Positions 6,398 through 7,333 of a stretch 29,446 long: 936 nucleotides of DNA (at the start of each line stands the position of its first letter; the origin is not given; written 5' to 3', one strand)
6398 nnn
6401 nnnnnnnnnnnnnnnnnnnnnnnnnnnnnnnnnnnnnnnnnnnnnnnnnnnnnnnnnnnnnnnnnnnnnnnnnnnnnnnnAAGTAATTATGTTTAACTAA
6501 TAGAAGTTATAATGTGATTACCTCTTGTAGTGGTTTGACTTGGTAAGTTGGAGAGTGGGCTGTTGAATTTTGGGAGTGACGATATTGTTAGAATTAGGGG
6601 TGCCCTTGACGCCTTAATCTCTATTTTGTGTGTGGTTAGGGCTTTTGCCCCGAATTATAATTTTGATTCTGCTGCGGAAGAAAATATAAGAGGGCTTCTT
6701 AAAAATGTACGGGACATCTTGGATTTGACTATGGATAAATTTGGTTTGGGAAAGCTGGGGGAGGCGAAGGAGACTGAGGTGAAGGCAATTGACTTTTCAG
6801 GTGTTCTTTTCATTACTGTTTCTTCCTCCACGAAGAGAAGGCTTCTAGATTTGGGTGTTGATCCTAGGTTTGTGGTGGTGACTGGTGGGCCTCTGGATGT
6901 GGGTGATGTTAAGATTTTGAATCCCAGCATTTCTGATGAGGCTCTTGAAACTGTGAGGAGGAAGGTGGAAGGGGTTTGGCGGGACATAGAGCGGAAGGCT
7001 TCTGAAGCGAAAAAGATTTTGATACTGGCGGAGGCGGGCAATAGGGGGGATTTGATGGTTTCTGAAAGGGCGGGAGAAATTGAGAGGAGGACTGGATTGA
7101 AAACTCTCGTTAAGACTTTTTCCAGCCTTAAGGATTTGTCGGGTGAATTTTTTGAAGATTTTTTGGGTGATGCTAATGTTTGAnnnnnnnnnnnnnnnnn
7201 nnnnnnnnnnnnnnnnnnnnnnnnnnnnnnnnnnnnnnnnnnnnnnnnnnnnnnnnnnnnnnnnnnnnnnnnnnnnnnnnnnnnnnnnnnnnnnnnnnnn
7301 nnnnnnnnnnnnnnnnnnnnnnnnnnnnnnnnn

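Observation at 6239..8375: tRNA-Cys, SepCysE-like and SepCysS clustered as one module, with an N-terminally shortened SepCysE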

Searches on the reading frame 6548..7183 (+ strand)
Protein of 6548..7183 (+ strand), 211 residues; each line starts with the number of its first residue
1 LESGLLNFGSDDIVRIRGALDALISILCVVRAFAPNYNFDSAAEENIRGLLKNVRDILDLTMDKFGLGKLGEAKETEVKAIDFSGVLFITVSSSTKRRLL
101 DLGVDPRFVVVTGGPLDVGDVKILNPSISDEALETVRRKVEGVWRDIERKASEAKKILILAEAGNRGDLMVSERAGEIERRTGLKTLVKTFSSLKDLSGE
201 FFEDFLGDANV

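Call 5: search_protein_families(library=pfam, proteins=[window:6548-7183:+], max_evalue=0.01)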
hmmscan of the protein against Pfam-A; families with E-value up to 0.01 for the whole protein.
window:6548-7183:+ (211 aa): 1 family
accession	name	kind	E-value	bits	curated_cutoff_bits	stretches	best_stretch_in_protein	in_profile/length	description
PF09873.14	DUF2100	-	2.7e-19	70.3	23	1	12-179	36-199/210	Uncharacterized protein conserved in archaea (DUF2100)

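Call 6: search_protein_families(library=ncbifam, proteins=[window:6548-7183:+], max_evalue=0.01)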
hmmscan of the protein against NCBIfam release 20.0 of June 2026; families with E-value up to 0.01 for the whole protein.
window:6548-7183:+ (211 aa): 0 families

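Call 7: search_solved_structures(query=window:6548-7183:+, max_evalue=1, show_alignments=3)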
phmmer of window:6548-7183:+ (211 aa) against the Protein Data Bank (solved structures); distinct sequences matched with E-value up to 1: 6.
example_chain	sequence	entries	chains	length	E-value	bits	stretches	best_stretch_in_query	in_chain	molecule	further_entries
7arz_A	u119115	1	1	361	0.0011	21.9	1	19-131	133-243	Formate dehydrogenase, mitochondrial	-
3wkr_C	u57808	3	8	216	0.005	19.8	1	75-163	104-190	Uncharacterized protein MJ1481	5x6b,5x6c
3jtm_A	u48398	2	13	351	0.039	16.9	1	19-74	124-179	Formate dehydrogenase, mitochondrial | Formate dehydrogenase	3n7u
3naq_A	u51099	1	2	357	0.04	16.9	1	19-74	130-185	Formate dehydrogenase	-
3ztw_A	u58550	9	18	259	0.21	14.5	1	67-116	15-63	MANNOSYL-3-PHOSPHOGLYCERATE PHOSPHATASE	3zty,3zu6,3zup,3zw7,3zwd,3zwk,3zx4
3vcr_A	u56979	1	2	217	0.68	12.8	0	116-164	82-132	putative Kdpg (2-keto-3-deoxy-6-phosphogluconate) aldolase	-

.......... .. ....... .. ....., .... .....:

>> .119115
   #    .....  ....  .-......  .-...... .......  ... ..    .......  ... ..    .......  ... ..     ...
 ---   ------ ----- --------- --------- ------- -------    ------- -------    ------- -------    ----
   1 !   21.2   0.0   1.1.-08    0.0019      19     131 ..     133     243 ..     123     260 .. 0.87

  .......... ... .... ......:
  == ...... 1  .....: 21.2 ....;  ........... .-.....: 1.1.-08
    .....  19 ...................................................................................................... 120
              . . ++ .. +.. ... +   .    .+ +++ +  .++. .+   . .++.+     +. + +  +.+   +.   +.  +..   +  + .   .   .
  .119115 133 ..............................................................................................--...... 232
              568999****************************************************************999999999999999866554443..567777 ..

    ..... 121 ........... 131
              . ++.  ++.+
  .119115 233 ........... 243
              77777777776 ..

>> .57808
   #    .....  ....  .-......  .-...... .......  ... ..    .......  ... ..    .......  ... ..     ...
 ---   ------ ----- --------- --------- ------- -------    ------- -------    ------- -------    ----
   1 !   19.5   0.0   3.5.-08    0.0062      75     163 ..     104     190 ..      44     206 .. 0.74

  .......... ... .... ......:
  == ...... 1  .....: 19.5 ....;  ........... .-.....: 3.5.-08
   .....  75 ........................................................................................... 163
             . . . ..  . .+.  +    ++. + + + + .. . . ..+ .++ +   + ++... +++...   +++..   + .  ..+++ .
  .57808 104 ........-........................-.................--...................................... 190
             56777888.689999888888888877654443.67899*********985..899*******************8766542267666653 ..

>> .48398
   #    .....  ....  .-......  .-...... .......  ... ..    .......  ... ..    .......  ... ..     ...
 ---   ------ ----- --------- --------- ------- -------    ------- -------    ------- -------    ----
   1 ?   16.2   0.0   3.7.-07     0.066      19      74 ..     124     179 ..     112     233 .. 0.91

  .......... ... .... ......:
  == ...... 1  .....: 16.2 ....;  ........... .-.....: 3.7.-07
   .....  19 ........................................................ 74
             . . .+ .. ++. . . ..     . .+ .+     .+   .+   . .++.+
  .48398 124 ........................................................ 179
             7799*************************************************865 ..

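Call 11: find_homologous_proteins(query=window:6548-7183:+)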
Query window:6548-7183:+ (211 aa): 37 proteins with E <= 0.001 among 422 candidates. Only proteins of 116 to 370 residues were searched: fused or split forms outside these lengths cannot appear, so this answer is no evidence that the protein stands alone or is whole; lengths 'longer' or 'shorter' looks for them.
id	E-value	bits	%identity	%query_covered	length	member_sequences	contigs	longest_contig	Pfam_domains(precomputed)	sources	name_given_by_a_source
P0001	2.3e-127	440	100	100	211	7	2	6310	PF09873.15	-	-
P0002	7.9e-105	367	83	100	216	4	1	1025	PF09873.15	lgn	-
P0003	9.5e-103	360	82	100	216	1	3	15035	PF09873.15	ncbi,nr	ncbi:MAG: DUF2100 domain-containing protein [Candidatus Freyarchaeota archaeon]|nr:DUF2100 domain-co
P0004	2.8e-98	345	81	98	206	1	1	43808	PF09873.15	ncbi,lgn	-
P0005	1.2e-92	327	76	98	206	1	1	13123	PF09873.15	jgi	jgi:hypothetical protein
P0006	4.3e-92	325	76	98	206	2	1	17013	PF09873.15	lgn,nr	nr:DUF2100 domain-containing protein [Candidatus Freyarchaeota archaeon]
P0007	6.1e-92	325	73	99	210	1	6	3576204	PF09873.15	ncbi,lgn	ncbi:MAG: DUF2100 domain-containing protein [Candidatus Freyarchaeum deiterrae]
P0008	2.4e-91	323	73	99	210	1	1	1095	PF09873.15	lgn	-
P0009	2.3e-90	320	74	98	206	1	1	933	PF09873.15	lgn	-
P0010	6.4e-90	318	72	100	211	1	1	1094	PF09873.15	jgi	jgi:hypothetical protein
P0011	6.0e-88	312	71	100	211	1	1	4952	PF09873.15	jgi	jgi:hypothetical protein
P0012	3.2e-87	309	71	98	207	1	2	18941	PF09873.15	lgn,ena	-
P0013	3.8e-85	303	70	98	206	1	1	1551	PF09873.15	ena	-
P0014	3.0e-83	296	70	96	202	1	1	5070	PF09873.15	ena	-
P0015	4.0e-83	296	69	98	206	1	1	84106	PF09873.15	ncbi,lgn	ncbi:MAG: DUF2100 domain-containing protein [Candidatus Lokiarchaeia archaeon]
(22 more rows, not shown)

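Call 39: search_protein_representatives(protein=window:6548-7183:+)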
Query: 211 residues. Proteins with E-value up to 0.001 (for the whole library): 54; up to 1e-10: 22; up to 1e-30: 1. The best 54 are listed.
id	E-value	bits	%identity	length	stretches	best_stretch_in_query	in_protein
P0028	2.8e-75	268.7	62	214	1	2-210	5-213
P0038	8.8e-22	94.1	32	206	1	6-198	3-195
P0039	2.3e-21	92.8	31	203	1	10-204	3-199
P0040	2.3e-21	92.8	31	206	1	11-205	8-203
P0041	3.5e-21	92.2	30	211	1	11-193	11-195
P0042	1.1e-16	77.5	31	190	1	13-181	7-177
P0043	1.7e-16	76.9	29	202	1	6-187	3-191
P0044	1.9e-14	70.2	31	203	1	13-197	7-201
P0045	1.3e-13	67.5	28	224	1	10-206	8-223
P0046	1.8e-13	67.0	27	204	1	7-187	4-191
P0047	4.3e-13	65.7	29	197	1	9-181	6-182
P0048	5.5e-13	65.4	26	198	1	11-188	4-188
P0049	1.0e-12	64.5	30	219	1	11-185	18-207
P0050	2.7e-12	63.1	29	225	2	69-186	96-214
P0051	3.3e-12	62.9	25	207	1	15-203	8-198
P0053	6.1e-12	62.0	26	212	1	5-183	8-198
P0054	1.1e-11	61.1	27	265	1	9-185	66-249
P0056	2.1e-11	60.3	29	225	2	86-179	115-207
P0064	1.1e-09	54.6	29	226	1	32-178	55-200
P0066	1.6e-09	54.1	31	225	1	50-177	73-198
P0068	8.2e-09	51.8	31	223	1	11-166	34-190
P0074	7.2e-07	45.5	25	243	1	86-182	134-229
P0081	7.2e-06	42.2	23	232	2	77-183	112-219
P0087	3.2e-04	36.8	25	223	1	79-186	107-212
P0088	4.9e-04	36.2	25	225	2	88-168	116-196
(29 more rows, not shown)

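Call 40: list_cluster_members(proteins=[P0050, P0056, P0064, P0066, P0068, P0081, P0087, P0088, P0054, P0074])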
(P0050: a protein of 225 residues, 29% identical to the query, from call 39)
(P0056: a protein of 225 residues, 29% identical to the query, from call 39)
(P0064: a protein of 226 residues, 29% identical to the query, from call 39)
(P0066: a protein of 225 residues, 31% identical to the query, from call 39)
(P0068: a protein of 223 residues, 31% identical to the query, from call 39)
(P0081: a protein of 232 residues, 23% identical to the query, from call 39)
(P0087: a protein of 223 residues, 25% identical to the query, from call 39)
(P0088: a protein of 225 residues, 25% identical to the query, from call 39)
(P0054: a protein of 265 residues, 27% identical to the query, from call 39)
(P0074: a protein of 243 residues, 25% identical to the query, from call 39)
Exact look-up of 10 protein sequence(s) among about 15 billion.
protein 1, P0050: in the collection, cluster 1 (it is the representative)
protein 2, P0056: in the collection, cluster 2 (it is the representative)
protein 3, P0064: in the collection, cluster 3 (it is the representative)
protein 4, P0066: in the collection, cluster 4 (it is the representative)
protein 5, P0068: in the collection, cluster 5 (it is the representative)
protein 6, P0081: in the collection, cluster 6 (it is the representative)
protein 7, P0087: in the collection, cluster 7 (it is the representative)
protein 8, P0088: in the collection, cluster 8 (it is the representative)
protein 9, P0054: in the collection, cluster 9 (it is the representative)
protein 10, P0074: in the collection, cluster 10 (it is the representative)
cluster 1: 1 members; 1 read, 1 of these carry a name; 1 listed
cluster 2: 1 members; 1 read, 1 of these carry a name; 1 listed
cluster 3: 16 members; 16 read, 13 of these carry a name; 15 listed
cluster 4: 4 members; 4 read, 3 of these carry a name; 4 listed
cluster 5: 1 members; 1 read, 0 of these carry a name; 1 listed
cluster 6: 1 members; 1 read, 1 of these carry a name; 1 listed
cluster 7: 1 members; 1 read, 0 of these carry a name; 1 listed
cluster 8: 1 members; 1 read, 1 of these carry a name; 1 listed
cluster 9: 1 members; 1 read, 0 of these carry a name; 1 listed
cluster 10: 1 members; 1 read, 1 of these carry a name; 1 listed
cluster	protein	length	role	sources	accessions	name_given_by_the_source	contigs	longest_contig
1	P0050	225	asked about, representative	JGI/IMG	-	precorrin-4 methylase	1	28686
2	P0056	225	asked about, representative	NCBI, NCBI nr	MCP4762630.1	MAG: DUF2100 domain-containing protein [archaeon] | DUF2100 domain-containing protein [archaeon]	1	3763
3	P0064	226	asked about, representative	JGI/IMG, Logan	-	hypothetical protein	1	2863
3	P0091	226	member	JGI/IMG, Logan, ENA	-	hypothetical protein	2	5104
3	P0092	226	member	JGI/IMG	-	hypothetical protein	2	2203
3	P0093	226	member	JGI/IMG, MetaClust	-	\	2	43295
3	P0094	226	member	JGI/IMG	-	hypothetical protein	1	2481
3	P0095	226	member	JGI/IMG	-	hypothetical protein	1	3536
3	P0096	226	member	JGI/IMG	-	hypothetical protein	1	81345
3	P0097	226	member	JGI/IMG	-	hypothetical protein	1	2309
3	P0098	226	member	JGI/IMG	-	hypothetical protein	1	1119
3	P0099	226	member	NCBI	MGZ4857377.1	MAG: DUF2100 domain-containing protein [Methanobacteriaceae archaeon]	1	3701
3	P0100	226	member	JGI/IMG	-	hypothetical protein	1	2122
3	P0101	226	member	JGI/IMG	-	hypothetical protein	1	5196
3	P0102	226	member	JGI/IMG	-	hypothetical protein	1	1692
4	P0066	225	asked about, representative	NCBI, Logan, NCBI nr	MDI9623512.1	MAG: DUF2100 domain-containing protein [Methanothermobacter sp.] | DUF2100 domain-containing protein [Methanothermobacter sp.]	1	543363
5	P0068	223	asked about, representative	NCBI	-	-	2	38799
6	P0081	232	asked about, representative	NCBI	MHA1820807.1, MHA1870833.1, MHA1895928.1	MAG: DUF2100 domain-containing protein [Promethearchaeota archaeon]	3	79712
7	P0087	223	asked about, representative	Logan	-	-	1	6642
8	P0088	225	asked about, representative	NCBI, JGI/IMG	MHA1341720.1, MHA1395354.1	MAG: DUF2100 domain-containing protein [Promethearchaeota archaeon]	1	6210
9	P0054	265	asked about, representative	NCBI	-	-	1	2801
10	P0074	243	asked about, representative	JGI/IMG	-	hypothetical protein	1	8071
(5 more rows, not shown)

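Call 41: list_cluster_members(proteins=[P0038, P0039, P0040, P0041, P0042, P0043, P0044, P0045, P0049, P0053])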
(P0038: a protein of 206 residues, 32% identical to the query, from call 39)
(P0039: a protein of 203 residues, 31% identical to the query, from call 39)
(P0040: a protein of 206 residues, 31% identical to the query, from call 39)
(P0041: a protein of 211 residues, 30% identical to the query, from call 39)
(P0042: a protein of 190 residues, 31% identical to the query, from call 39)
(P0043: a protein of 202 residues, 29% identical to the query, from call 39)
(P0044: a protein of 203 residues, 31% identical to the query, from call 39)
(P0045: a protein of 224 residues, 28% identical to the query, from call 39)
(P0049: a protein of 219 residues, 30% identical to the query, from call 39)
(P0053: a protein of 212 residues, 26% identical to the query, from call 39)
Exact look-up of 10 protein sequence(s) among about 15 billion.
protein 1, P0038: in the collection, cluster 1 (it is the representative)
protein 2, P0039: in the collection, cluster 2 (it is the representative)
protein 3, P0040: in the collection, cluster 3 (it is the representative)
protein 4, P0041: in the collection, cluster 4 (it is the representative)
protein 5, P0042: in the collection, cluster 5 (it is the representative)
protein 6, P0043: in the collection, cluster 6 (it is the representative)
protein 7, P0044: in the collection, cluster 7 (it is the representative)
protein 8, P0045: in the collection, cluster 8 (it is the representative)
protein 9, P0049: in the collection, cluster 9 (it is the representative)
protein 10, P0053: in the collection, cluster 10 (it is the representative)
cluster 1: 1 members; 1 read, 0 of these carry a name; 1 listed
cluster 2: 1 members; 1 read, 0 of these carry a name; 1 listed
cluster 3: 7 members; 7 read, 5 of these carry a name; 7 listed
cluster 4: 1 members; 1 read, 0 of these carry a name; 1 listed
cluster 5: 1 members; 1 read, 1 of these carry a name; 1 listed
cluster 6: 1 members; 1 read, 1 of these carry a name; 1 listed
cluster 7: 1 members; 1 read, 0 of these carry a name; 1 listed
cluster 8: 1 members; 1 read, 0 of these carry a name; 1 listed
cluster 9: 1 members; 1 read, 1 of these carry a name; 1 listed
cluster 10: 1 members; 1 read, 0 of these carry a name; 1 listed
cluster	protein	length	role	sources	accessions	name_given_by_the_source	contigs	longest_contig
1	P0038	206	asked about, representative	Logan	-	-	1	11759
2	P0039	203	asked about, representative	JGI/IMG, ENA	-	-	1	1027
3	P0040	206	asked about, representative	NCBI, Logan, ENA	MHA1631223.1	MAG: DUF2100 domain-containing protein [Candidatus Freyarchaeota archaeon]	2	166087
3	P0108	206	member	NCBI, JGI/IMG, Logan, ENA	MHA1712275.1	MAG: DUF2100 domain-containing protein [Candidatus Freyarchaeota archaeon]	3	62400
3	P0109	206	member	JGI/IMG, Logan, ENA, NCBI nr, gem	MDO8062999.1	DUF2100 domain-containing protein [Candidatus Freyrarchaeum guaymaensis]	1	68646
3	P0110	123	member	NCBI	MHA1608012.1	MAG: DUF2100 domain-containing protein, partial [Candidatus Freyarchaeota archaeon]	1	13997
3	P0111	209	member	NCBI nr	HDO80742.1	DUF2100 domain-containing protein [Candidatus Bathyarchaeota archaeon]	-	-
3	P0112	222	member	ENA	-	-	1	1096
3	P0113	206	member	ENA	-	-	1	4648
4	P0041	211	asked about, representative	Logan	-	-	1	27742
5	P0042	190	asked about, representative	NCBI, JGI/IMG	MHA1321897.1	MAG: DUF2100 domain-containing protein [Candidatus Helarchaeota archaeon]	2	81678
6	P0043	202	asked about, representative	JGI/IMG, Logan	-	hypothetical protein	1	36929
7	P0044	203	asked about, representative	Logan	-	-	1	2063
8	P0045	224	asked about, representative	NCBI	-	-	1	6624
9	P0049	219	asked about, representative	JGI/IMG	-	hypothetical protein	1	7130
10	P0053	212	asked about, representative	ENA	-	-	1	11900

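Call 51: predict_structure(alignment_id=A3)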
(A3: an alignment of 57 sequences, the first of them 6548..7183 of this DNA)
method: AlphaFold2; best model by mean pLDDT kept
length: 211 residues; sequences in the alignment: 57
mean_pLDDT: 85.9   pTM: 0.59
mean pLDDT of the five models: 85.9, 84.7, 84.4, 82.1, 80.9
residues with pLDDT >= 90: 124; 70-90: 63; 50-70: 10; < 50: 14
segments of 3 or more residues with pLDDT < 50: 1-3, 71-77, 208-211
pLDDT, mean of each block of 10 residues (from residue 1): 61 88 95 90 92 90 74 48 91 93 93 91 88 91 96 96 92 95 95 86 64 32
secondary structure, 60 per line:
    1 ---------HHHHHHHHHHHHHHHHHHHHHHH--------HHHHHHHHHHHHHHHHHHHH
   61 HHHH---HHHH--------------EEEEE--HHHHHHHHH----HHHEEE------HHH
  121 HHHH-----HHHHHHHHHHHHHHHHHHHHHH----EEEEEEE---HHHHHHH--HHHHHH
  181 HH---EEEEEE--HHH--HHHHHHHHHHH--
elements in order: H10-32 H41-64 H68-71 E86-90 H93-101 E109-111 H118-124 H130-151 E156-162 H166-172 H175-182 E186-191 H199-209

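Call 53: fold_search(model_id=the predicted structure, library=pdb)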
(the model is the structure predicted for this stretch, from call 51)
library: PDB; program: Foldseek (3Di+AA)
matches with E <= 10: 500; with E <= 0.001: 1
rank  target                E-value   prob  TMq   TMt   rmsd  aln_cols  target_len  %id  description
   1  5x6b_F                1.7e-07  1.00  0.41  0.48  16.8       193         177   21  Crystal structure of SepCysE-SepCysS in complex with tRNACys from Methanocaldococcus jannaschii (released 2017-12-06)
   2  8rsq                  5.0e-03  0.89  0.30  0.19  17.9       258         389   14  Crystal structure of marine actinobacteria clade rhodopsin (MAR) - human GTPase Arf1 (L8K,Q71L) chimera; Ground state (released 2025-04-02)
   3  8rsr                  1.2e-02  0.77  0.30  0.19  17.8       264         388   15  Crystal structure of marine actinobacteria clade rhodopsin (MAR) - human GTPase Arf1 (L8K,Q71L) chimera; N state (released 2025-04-02)
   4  6yus_A                2.2e-02  0.98  0.33  0.30   6.8       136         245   12  Capsule O-acetyltransferase of Neisseria meningitidis serogroup A H228A mutant in complex with CoA (released 2020-08-19)
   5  5im4_M                4.3e-02  0.72  0.25  0.34   7.5       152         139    8  Crystal structure of designed two-component self-assembling icosahedral cage I52-32 (released 2016-07-27)
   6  7jj0_D                4.5e-02  0.38  0.22  0.14  17.1       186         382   16  GTP-specific succinyl-CoA synthetase complexed with Mg-GMPPCP (released 2021-03-10)
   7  7owl_F                5.1e-02  0.84  0.28  0.30   8.7       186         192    9  Odinarchaeota Adenylate kinase (OdinAK) in complex with CTP (released 2022-09-28)
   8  6r44_B                5.4e-02  0.77  0.28  0.23  12.1       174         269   14  Structure of the SBP FpvC in complex with Ni2+ ion from P.aeruginosa from P21 space group (released 2019-07-31)
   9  8fz7_A                5.4e-02  0.33  0.22  0.15  20.7       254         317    9  TpeA bound closed MthK-A88F mutant in nanodisc (released 2023-10-11)
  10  9ria_C                5.4e-02  0.21  0.18  0.07  21.0       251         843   12  Cryo-EM structure of tomato NRC3-AVRcap1b complex (released 2025-07-23)
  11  6r44_A                6.0e-02  0.75  0.28  0.23  12.3       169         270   14  Structure of the SBP FpvC in complex with Ni2+ ion from P.aeruginosa from P21 space group (released 2019-07-31)
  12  9hve_A                6.0e-02  0.41  0.24  0.18  17.0       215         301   11  Native human eIF2-eIF2B complex (released 2025-11-19)
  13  6ru4_B                6.4e-02  0.82  0.29  0.24  12.3       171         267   15  Structure of the SBP FpvC from pseudomonas aeruginosa in complex with Mn2+ (released 2019-07-31)
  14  6oly_B                6.8e-02  0.15  0.15  0.12  17.1       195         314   12  Full-length MthK channel at 3.1 angstrom resolution (released 2019-12-11)
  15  6yuq_A                6.8e-02  0.95  0.34  0.30   6.6       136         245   12  Capsule O-acetyltransferase of Neisseria meningitidis serogroup A in complex with polysaccharide (released 2020-08-19)
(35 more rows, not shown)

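Call 57: find_encoding_contigs(protein=P0042, flank=3000, max_places=1)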
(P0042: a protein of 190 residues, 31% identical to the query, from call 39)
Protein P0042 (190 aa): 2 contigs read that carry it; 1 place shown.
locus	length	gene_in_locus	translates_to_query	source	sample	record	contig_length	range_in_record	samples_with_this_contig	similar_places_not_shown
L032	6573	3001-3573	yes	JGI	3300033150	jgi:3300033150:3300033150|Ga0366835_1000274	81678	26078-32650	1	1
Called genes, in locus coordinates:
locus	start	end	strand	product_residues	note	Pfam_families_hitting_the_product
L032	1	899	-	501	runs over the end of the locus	PF02310:B12-binding, PF04055:Radical_SAM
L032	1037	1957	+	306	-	PF00025:Arf, PF00071:Ras, PF01926:MMR_HSR1 (weak), PF08477:Roc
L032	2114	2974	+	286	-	PF02598:Methyltrn_RNA_3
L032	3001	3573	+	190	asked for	PF09873:SepCysE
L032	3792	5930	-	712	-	PF00009:GTP_EFTU, PF03144:GTP_EFTU_D2 (weak), PF22042:EF-G_D2, PF14492:EFG_III, PF00679:EFG_C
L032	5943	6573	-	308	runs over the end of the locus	PF23023:Anti-Pycsar_Apyc1, PF13691:Lactamase_B_4 (weak), PF00753:Lactamase_B, PF12706:Lactamase_B_2 (weak)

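Call 58: find_encoding_contigs(protein=P0081, flank=3000, max_places=1)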
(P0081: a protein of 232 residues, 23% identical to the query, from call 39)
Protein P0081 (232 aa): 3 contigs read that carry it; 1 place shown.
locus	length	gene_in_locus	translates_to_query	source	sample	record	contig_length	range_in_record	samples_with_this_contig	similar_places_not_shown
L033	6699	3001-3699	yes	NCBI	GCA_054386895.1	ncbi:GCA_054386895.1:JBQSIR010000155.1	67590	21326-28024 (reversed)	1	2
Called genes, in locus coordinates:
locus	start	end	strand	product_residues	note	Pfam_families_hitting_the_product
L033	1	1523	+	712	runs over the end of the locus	PF13597:NRDD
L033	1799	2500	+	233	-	-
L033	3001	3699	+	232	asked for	PF09873:SepCysE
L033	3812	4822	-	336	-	PF00892:EamA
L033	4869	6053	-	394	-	PF00155:Aminotran_1_2 (weak), PF00282:Pyridoxal_deC, PF00266:Aminotran_5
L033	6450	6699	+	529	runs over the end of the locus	PF00370:FGGY_N, PF02782:FGGY_C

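Call 59: find_encoding_contigs(protein=P0043, flank=3000, max_places=1)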
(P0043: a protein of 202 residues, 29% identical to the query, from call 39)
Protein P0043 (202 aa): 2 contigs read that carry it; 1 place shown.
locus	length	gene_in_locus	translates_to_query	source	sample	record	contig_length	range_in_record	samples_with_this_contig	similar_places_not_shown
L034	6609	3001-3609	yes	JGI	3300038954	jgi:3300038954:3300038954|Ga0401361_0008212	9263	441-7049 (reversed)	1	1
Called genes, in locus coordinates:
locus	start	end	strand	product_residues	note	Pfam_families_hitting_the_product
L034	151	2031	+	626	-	PF00025:Arf, PF00071:Ras, PF03029:ATP_bind_1 (faint), PF08477:Roc, PF13240:Zn_Ribbon_1 (weak)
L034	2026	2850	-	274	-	PF12773:DZR (faint), PF13240:Zn_Ribbon_1 (faint)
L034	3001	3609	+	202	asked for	PF09873:SepCysE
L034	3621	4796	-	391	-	PF00155:Aminotran_1_2 (weak), PF00282:Pyridoxal_deC, PF00266:Aminotran_5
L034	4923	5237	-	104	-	PF08761:dUTPase_2 (weak), PF03819:MazG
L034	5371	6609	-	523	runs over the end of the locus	PF13597:NRDD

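Call 60: find_encoding_contigs(protein=P0041, flank=3000, max_places=1)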
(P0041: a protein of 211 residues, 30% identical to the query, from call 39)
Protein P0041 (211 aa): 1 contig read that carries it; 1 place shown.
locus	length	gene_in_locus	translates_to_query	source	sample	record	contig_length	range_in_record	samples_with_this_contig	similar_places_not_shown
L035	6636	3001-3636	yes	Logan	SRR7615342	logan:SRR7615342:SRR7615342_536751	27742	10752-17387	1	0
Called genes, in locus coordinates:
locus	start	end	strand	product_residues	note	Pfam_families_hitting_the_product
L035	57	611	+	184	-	PF10469:AKAP7_NLS, PF02834:LigT_PEase, PF13563:2_5_RNA_ligase2, PF02834:LigT_PEase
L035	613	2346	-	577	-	PF01398:JAB, PF03665:UPF0172, PF14464:Prok-JAB (weak)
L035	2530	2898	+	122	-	-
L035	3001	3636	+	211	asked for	PF09873:SepCysE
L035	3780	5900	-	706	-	PF00009:GTP_EFTU, PF22042:EF-G_D2, PF03144:GTP_EFTU_D2, PF14492:EFG_III, PF00679:EFG_C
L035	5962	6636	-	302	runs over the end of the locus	PF23023:Anti-Pycsar_Apyc1, PF00753:Lactamase_B (weak), PF13691:Lactamase_B_4 (weak), PF12706:Lactamase_B_2 (weak)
